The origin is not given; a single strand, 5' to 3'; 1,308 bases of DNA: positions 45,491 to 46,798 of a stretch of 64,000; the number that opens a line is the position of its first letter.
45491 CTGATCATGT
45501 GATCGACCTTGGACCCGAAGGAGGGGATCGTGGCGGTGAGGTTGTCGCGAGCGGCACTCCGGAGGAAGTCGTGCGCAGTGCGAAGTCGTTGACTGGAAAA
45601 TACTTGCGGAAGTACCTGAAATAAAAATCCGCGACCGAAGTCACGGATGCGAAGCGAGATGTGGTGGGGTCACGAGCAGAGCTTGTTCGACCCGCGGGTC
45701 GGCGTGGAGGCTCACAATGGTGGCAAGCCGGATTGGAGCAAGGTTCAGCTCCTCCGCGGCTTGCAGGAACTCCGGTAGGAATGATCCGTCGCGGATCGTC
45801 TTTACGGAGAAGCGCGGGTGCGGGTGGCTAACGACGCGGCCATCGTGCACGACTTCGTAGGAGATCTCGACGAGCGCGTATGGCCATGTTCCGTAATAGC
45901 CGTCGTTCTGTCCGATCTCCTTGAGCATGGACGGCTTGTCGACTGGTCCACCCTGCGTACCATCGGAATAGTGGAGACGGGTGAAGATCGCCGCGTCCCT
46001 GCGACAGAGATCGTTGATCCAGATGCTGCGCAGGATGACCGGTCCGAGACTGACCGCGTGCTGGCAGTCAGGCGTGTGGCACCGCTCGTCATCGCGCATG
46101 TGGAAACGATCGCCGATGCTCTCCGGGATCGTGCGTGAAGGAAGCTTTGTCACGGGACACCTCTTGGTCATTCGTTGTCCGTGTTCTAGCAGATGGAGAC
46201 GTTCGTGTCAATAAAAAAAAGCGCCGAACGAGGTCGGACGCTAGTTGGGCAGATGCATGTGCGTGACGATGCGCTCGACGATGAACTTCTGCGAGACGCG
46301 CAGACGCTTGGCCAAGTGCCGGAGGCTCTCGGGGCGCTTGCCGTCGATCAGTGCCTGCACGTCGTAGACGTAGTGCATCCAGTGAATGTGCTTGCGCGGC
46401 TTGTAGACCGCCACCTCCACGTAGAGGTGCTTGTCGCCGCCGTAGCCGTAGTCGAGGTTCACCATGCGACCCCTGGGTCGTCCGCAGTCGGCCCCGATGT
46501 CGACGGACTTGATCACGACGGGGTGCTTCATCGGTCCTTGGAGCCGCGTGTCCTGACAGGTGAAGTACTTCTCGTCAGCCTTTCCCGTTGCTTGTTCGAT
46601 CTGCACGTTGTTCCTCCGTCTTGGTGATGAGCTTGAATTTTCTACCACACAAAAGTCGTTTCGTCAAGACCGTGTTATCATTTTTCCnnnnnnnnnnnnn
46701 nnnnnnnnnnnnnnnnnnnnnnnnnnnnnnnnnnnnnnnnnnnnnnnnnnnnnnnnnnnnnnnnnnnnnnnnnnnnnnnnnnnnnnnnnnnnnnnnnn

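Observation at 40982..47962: uvrB-uvrA...uvrC clustered, with a GC-rich two-gene cassette inserted and a UvrC lacking its HhH domain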

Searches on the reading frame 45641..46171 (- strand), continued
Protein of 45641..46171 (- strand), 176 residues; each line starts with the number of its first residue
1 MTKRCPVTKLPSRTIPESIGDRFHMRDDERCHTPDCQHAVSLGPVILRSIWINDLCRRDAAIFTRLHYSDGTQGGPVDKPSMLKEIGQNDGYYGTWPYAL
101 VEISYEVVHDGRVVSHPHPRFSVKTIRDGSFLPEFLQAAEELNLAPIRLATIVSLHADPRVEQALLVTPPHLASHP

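Call 100: search_dna_similar(query=window:45641-46153:-, collection=plasmids, mode=protein, max_evalue=0.01, max_rows=5)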
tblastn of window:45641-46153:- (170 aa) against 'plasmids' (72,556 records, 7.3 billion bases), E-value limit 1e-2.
No match.

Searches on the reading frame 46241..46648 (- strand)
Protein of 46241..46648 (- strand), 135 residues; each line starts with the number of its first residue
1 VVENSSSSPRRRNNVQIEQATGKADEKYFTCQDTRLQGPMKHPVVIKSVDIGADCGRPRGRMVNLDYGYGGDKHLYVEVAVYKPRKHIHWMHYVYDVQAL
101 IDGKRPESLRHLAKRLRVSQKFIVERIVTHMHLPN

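Call 3: search_protein_families(library=pfam, proteins=[window:46241-46648:-], max_evalue=0.01)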
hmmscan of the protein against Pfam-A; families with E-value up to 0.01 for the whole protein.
window:46241-46648:- (135 aa): 0 families

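Call 5: search_protein_families(library=ncbifam, proteins=[window:46241-46648:-], max_evalue=1)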
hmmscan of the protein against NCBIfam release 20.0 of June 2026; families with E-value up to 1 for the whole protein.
window:46241-46648:- (135 aa): 0 families

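Call 6: search_protein_families(library=phrogs, proteins=[window:46241-46648:-], max_evalue=1)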
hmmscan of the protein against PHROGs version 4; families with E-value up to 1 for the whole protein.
window:46241-46648:- (135 aa): 0 families

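Call 7: search_protein_families(library=padloc, proteins=[window:46241-46648:-], max_evalue=1)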
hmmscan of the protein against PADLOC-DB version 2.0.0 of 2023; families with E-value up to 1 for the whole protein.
window:46241-46648:- (135 aa): 1 family
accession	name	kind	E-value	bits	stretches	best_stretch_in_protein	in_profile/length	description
PDLC01821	CARF2--CARF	-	0.04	11.6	1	62-117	137-190/203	-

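Call 9: find_homologous_proteins(query=window:46241-46648:-, max_evalue=0.01)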
Query window:46241-46648:- (135 aa): 6 proteins with E <= 0.01 among 12 candidates.
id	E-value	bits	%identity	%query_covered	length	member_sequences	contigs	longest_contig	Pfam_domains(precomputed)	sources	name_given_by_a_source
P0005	9.6e-78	277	100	90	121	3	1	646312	-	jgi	jgi:hypothetical protein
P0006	5.4e-51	190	68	90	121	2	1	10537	-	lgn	-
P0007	6.5e-32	128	53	86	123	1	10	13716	-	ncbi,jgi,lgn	jgi:hypothetical protein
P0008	2.2e-31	126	57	84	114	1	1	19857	-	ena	-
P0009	3.0e-29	120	55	80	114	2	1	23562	-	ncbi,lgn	-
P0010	8.0e-21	92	49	76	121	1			-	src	-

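Call 12: find_encoding_contigs(protein=P0007, flank=8000, max_places=4)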
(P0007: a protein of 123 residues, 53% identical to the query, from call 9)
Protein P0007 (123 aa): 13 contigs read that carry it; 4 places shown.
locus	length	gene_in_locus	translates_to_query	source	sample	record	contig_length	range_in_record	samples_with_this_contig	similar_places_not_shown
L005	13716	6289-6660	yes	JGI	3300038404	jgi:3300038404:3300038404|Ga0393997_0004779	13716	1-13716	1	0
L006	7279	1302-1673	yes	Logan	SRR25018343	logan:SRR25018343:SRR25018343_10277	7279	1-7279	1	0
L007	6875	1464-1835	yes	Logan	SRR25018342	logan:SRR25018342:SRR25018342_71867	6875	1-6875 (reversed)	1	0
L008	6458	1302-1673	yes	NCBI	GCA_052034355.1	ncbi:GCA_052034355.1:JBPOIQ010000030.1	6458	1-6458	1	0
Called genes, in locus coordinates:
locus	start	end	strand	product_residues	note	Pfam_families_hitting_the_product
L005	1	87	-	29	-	?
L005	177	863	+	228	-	-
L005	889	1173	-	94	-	-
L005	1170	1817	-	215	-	PF13328:HD_4 (faint)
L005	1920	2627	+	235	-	PF01066:CDP-OH_P_transf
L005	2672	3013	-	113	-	-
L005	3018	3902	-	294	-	PF01209:Ubie_methyltran (faint), PF01795:Methyltransf_5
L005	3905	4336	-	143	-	PF02381:MraZ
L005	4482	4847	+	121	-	-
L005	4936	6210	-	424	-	PF27096:UvrC_M, PF02151:UVR (weak), PF08459:UvrC_RNaseH_dom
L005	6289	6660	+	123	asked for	-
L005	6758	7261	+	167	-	-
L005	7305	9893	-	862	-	PF02463:SMC_N (faint), PF03193:RsgA_GTPase (faint), PF13191:AAA_16 (faint), PF13304:AAA_21 (faint), PF13555:AAA_29 (faint), PF20703:nSTAND1 (faint), PF17760:UvrA_inter, PF00005:ABC_tran (weak), +1 more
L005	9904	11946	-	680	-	PF00270:DEAD (faint), PF04851:ResIII, PF17757:UvrB_inter, PF27431:UvrB_3rd, PF00271:Helicase_C, PF12344:UvrB, PF02151:UVR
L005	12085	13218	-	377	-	-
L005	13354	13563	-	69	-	-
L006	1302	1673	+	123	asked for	-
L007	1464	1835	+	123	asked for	-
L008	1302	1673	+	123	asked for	-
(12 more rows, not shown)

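Call 13: find_encoding_contigs(protein=P0008, flank=8000, max_places=3)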
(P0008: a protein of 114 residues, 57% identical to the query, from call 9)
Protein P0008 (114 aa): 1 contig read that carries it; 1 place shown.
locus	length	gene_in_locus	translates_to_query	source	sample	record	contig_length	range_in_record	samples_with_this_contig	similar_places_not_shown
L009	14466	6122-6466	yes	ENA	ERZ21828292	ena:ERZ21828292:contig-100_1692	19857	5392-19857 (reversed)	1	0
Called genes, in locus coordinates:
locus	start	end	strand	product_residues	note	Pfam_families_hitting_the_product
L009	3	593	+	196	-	?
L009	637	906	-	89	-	-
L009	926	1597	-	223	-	-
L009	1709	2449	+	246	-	PF01066:CDP-OH_P_transf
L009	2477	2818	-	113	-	-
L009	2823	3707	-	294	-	PF01209:Ubie_methyltran (faint), PF01795:Methyltransf_5, PF13649:Methyltransf_25 (faint)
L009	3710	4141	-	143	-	PF02381:MraZ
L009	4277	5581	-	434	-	PF01541:GIY-YIG (weak), PF27096:UvrC_M, PF02151:UVR (weak), PF08459:UvrC_RNaseH_dom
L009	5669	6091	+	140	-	-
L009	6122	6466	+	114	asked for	-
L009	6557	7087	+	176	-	-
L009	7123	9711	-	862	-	PF02463:SMC_N (faint), PF03193:RsgA_GTPase (faint), PF13191:AAA_16 (faint), PF13304:AAA_21 (faint), PF13555:AAA_29 (faint), PF20703:nSTAND1 (faint), PF17760:UvrA_inter, PF00005:ABC_tran (weak), +2 more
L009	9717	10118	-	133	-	PF01451:LMWPc (faint)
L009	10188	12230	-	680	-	PF00270:DEAD (faint), PF04851:ResIII, PF17757:UvrB_inter, PF27431:UvrB_3rd, PF00271:Helicase_C, PF12344:UvrB, PF02151:UVR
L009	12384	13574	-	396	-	-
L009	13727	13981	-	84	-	-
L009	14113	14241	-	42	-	-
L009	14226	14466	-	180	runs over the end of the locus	-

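Call 14: find_encoding_contigs(protein=P0009, flank=8000, max_places=3)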
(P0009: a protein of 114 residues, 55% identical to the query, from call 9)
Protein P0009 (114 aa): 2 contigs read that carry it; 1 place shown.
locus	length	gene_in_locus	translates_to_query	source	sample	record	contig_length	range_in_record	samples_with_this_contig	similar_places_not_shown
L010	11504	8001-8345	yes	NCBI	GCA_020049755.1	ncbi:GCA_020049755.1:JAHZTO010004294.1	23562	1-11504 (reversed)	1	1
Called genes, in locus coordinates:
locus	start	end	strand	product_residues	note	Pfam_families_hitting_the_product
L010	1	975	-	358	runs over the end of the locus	PF00953:Glycos_transf_4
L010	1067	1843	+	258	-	-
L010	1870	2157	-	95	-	-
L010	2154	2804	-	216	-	PF13328:HD_4 (faint)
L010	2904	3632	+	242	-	PF01066:CDP-OH_P_transf (weak)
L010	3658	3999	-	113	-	-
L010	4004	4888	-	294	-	PF01795:Methyltransf_5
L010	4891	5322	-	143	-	PF02381:MraZ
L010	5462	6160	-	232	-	-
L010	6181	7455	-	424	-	PF01541:GIY-YIG (weak), PF27096:UvrC_M, PF02151:UVR (weak), PF08459:UvrC_RNaseH_dom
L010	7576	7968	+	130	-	-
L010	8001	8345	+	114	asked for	-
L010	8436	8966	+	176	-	-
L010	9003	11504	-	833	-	?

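Call 32: predict_structure(alignment_id=A4)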
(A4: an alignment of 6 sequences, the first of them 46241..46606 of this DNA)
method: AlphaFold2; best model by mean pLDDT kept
length: 121 residues; sequences in the alignment: 6
mean_pLDDT: 77.3   pTM: 0.73
mean pLDDT of the five models: 77.3, 75.4, 73.7, 72.3, 68.4
residues with pLDDT >= 90: 29; 70-90: 59; 50-70: 21; < 50: 12
segments of 3 or more residues with pLDDT < 50: 1-10
pLDDT, mean of each block of 10 residues (from residue 1): 36 68 61 86 74 84 87 80 89 90 90 85 44
secondary structure, 60 per line:
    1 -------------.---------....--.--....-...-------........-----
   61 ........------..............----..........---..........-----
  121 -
elements in order: H24-27 E33-36 E48-55 E61-68 E75-82 H83-88 H93-102 H106-115

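Call 36: fold_search(model_id=the predicted structure, library=pdb)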
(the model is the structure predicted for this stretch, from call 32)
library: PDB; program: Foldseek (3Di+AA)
matches with E <= 10: 504; with E <= 0.001: 0
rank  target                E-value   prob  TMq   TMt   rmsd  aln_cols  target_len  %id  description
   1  3nm7_A                2.6e-01  0.41  0.36  0.49  12.0        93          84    9  Crystal Structure of Borrelia burgdorferi Pur-alpha (released 2010-10-06)
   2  3df6_B                3.1e-01  0.54  0.27  0.32   4.1        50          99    6  The thermo- and acido-stable ORF-99 from the archaeal virus AFV1 (released 2009-06-16)
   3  3nm7_D                3.5e-01  0.47  0.36  0.54   7.4        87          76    8  Crystal Structure of Borrelia burgdorferi Pur-alpha (released 2010-10-06)
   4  7q3e_A                4.2e-01  0.69  0.27  0.06   2.1        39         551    8  Structure of the mouse CPLANE-RSG1 complex (released 2022-04-06)
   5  3n8b_B                4.5e-01  0.41  0.35  0.54   7.5        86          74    8  Crystal Structure of Borrelia burgdorferi Pur-alpha (released 2010-10-06)
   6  3nm7_B                4.8e-01  0.41  0.35  0.54   7.5        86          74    8  Crystal Structure of Borrelia burgdorferi Pur-alpha (released 2010-10-06)
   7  3djw_A                4.8e-01  0.41  0.27  0.33   4.2        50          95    6  The thermo- and acido-stable ORF-99 from the archaeal virus AFV1 (released 2009-06-16)
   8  3nm7_C                5.1e-01  0.47  0.36  0.54   4.8        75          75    8  Crystal Structure of Borrelia burgdorferi Pur-alpha (released 2010-10-06)
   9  5xta_A                6.9e-01  0.69  0.31  0.32   3.5        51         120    8  Crystal structure of lpg1832, a VirK family protein from Legionella pneumophila (released 2017-08-16)
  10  2h36                  6.9e-01  0.38  0.30  0.33   3.3        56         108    9  Structure of ORF14 from Sulfolobus Islandicus Filamentous Virus (SIFV) (released 2007-06-05)
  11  6vri_C                6.9e-01  0.16  0.20  0.27   8.7        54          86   18  Crystal Structure of the wtBlc-split Protein (released 2020-12-02)
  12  6jpv_A                6.9e-01  0.07  0.20  0.18  14.5        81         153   16  Structural analysis of AIMP2-DX2 and HSP70 interaction (released 2019-10-02)
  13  1yqf_E                6.9e-01  0.06  0.20  0.14  13.4        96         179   14  Hypothetical protein from leishmania major unknown function sequence homologue to human p32 protein (released 2005-02-22)
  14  2aco_B                7.8e-01  0.11  0.24  0.18  13.9        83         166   18  Xray structure of Blc dimer in complex with vaccenic acid (released 2006-08-01)
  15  1qwd_A                8.3e-01  0.13  0.26  0.20  13.2        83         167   17  CRYSTAL STRUCTURE OF A BACTERIAL LIPOCALIN, THE BLC GENE PRODUCT FROM E. COLI (released 2004-04-06)
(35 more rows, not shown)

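Call 37: search_protein_families(library=pfam, proteins=[L009:5669-6091:+, L010:7576-7968:+, L009:9717-10118:-, L010:5462-6160:-, L005:4482-4847:+], max_evalue=0.1)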
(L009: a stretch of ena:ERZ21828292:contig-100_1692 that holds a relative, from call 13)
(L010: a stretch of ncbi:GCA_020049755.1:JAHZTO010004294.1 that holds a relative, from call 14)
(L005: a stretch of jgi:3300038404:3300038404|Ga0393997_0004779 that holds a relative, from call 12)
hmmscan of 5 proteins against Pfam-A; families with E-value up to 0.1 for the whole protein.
L009:5669-6091:+ (140 aa): 0 families

L010:7576-7968:+ (130 aa): 0 families

L009:9717-10118:- (133 aa): 1 family
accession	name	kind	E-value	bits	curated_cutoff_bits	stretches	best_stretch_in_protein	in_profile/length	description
PF01451.26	LMWPc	-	1.9e-06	28.5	23.2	1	1-125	14-144/144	Low molecular weight phosphotyrosine protein phosphatase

L010:5462-6160:- (232 aa): 0 families

L005:4482-4847:+ (121 aa): 1 family
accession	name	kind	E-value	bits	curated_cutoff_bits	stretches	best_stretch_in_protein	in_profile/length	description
PF24365.1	DUF7521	-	0.021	15.6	27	1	63-91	24-52/82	Family of unknown function (DUF7521)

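Call 49: search_solved_structures(query=A2, max_evalue=10, show_alignments=3)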
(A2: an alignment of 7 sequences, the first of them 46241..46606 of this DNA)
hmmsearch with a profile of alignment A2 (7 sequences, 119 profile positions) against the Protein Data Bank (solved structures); distinct sequences matched with E-value up to 10: 1.
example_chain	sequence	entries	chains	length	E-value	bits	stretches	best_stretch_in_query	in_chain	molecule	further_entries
9e5c_6h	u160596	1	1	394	0.53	13.4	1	16-62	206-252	Actin-like protein, putative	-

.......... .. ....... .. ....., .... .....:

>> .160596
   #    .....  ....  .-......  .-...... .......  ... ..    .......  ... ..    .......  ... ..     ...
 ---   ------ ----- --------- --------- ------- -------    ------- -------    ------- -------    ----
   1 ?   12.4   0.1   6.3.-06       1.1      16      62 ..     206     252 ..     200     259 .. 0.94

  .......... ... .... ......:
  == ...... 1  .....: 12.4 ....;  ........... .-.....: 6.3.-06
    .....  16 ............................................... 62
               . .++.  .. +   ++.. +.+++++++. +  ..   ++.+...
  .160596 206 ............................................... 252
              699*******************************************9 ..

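Call 61: fold_search(model_id=the predicted structure, library=viral)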
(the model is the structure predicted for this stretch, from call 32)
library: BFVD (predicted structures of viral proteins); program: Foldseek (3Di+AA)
matches with E <= 10: 880; with E <= 0.001: 0
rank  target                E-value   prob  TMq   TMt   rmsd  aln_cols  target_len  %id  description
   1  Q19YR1                7.1e-02  0.77  0.37  0.34   9.8        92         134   11  Uncharacterized protein [Mycobacterium phage Pipefish]
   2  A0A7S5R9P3            1.1e-01  0.69  0.31  0.40   3.8        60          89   13  Uncharacterized protein [Rhizobium phage RHph_I1_9]
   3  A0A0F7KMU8            1.2e-01  0.66  0.32  0.28  16.8        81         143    9  ORF4 [Kallithea virus]
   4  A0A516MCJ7            1.2e-01  0.80  0.36  0.35   7.3        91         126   14  (no name in the UniProt tables at hand)
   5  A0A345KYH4            1.3e-01  0.84  0.39  0.30   9.9        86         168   10  (no name in the UniProt tables at hand)
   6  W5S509                1.3e-01  0.41  0.27  0.14   9.3        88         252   10  Uncharacterized protein [Pithovirus sibericum]
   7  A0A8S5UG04            1.4e-01  0.47  0.32  0.35  12.0       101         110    7  Uncharacterized protein [Podoviridae sp. ctnuR9]
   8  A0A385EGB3            1.5e-01  0.54  0.32  0.42  14.2        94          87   12  Uncharacterized protein [Caulobacter phage CcrSC]
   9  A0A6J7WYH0            1.6e-01  0.33  0.27  0.37   8.5        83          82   10  Uncharacterized protein [uncultured Caudovirales phage]
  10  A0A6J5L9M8            1.7e-01  0.44  0.33  0.45  10.3        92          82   13  Uncharacterized protein [uncultured Caudovirales phage]
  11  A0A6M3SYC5            1.7e-01  0.44  0.32  0.35   9.1        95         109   18  DUF7574 domain-containing protein [Streptomyces phage Bmoc]
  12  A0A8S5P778            1.8e-01  0.63  0.27  0.48   8.8        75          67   12  Uncharacterized protein [Herelleviridae sp. cttEB8]
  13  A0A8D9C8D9            1.8e-01  0.60  0.38  0.42  11.4       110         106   14  Uncharacterized protein [uncultured marine phage]
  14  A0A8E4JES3            1.8e-01  0.25  0.28  0.19   8.7        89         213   11  (no name in the UniProt tables at hand)
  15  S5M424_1              1.8e-01  0.23  0.32  0.05  22.8       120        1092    8  Tapemeasure protein [Bacillus phage Basilisk]
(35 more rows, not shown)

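Call 70: search_protein_families(library=pfam, alignment_id=A2, max_evalue=10)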
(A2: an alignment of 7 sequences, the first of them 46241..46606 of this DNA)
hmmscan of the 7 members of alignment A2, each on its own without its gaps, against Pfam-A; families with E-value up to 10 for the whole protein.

A. member 1, window:46241-46606:- (121 aa): 0 families

B. families by the number of members that match (of 7 scanned): 4 families
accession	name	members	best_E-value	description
PF04967.18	HTH_10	1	0.047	HTH DNA binding domain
PF04646.18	DUF604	1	0.07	Protein of unknown function, DUF604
PF21476.4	PF0610-like_N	1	0.087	PF0610-like, N-terminal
PF01130.27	CD36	1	0.15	CD36 family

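Call 78: find_related_loci(query=A2, collection=metagenome_contigs, flank=4000)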
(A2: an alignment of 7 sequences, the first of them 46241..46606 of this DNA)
Query A2 (121 aa) in metagenome_contigs; peptide patterns used: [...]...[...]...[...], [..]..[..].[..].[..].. (x = any residue, [..] = any of these).
83 stretches matched a pattern, but none encodes a relative of the query by tblastn (E <= 1e-3).

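Call 79: find_related_loci(query=A2, collection=viral_contigs, flank=4000)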
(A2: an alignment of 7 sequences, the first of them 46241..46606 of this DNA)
Query A2 (121 aa) in viral_contigs; peptide patterns used: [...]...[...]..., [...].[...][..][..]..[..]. (x = any residue, [..] = any of these).
74 stretches matched a pattern, but none encodes a relative of the query by tblastn (E <= 1e-3).

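Call 97: search_dna_similar(query=window:46241-46606:-, collection=phages, mode=protein, max_evalue=0.01, max_rows=5)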
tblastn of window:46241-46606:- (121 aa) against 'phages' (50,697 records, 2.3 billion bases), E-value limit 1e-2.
No match.

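Call 99: search_dna_similar(query=window:46241-46606:-, collection=plasmids, mode=protein, max_evalue=0.01, max_rows=5)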
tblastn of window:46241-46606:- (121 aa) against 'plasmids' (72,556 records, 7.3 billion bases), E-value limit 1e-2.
No match.
